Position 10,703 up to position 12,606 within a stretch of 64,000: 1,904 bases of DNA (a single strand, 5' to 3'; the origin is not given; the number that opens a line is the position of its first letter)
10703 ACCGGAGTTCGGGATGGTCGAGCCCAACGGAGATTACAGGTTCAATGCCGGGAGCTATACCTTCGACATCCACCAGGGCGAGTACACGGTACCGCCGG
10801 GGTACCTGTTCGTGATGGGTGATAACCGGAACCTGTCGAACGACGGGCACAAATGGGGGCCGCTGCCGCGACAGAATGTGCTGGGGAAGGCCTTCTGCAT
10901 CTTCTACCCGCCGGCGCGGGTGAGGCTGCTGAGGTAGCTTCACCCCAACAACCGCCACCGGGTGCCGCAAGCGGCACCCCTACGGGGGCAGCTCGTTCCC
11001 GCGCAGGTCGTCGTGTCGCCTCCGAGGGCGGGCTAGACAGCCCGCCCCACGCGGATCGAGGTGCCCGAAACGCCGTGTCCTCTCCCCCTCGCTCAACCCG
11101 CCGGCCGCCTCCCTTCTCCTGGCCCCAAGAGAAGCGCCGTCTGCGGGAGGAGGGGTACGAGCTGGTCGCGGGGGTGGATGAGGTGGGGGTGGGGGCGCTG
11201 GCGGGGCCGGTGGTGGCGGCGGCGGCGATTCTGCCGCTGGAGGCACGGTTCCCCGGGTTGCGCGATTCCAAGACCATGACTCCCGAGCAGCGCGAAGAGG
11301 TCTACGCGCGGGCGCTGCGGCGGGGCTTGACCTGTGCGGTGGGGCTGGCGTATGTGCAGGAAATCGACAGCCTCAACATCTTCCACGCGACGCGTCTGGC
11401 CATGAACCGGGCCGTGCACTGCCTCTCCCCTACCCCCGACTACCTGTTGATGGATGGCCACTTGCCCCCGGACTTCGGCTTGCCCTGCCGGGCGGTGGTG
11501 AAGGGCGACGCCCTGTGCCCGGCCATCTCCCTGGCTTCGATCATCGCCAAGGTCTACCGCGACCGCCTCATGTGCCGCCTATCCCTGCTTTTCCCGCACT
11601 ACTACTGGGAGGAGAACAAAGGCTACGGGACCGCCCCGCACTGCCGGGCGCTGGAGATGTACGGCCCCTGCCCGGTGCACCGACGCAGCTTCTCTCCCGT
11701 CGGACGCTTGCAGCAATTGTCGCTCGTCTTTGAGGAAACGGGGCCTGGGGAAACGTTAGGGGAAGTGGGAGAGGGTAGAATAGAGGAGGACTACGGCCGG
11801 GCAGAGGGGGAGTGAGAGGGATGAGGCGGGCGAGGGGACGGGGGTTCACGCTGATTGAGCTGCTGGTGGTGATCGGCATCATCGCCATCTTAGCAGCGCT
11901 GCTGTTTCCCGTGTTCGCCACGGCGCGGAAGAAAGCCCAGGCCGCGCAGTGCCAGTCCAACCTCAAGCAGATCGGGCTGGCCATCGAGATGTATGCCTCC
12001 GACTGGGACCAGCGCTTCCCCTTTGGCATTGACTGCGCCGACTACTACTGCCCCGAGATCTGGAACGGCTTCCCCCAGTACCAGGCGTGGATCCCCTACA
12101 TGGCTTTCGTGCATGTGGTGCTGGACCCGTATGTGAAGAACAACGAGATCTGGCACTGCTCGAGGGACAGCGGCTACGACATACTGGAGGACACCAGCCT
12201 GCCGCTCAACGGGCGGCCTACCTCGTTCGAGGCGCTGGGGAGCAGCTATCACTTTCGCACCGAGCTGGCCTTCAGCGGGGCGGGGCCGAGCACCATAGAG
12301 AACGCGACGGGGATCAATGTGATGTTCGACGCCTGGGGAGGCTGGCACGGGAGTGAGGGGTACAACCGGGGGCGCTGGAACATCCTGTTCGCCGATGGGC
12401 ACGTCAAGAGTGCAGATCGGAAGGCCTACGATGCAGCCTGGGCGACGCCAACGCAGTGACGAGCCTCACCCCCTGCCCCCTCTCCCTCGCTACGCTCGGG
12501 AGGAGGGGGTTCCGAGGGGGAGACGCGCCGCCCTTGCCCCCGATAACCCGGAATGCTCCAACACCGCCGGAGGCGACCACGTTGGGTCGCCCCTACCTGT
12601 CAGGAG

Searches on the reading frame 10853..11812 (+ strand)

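Call 65: search_protein_families(library=pfam, proteins=[window:10853-11812:+], max_evalue=0.0001)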
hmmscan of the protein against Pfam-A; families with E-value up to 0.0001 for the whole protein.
window:10853-11812:+ (320 aa): 1 family
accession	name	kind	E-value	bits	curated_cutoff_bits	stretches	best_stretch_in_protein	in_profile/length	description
PF01351.25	RNase_HII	-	2.8e-32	112.7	25.8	1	106-282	1-198/199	Ribonuclease HII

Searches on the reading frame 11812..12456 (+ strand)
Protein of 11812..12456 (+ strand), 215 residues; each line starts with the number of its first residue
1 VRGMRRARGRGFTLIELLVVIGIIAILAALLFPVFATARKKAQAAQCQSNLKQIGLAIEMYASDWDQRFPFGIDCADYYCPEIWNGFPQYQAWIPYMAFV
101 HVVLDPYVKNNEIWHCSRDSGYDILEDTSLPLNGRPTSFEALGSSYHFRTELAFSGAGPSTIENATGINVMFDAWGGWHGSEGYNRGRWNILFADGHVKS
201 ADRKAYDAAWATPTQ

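Call 65: search_protein_families(library=pfam, proteins=[window:11812-12456:+], max_evalue=0.0001)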
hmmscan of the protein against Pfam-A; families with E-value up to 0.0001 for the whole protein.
window:11812-12456:+ (215 aa): 2 families
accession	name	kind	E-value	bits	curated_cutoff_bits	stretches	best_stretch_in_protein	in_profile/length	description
PF07596.16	SBP_bac_10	-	3.4e-11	44.1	23.3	1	37-78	2-42/268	Protein of unknown function (DUF1559)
PF07963.17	N_methyl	-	7.7e-08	32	21.2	1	8-32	3-27/27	Prokaryotic N-terminal methylation motif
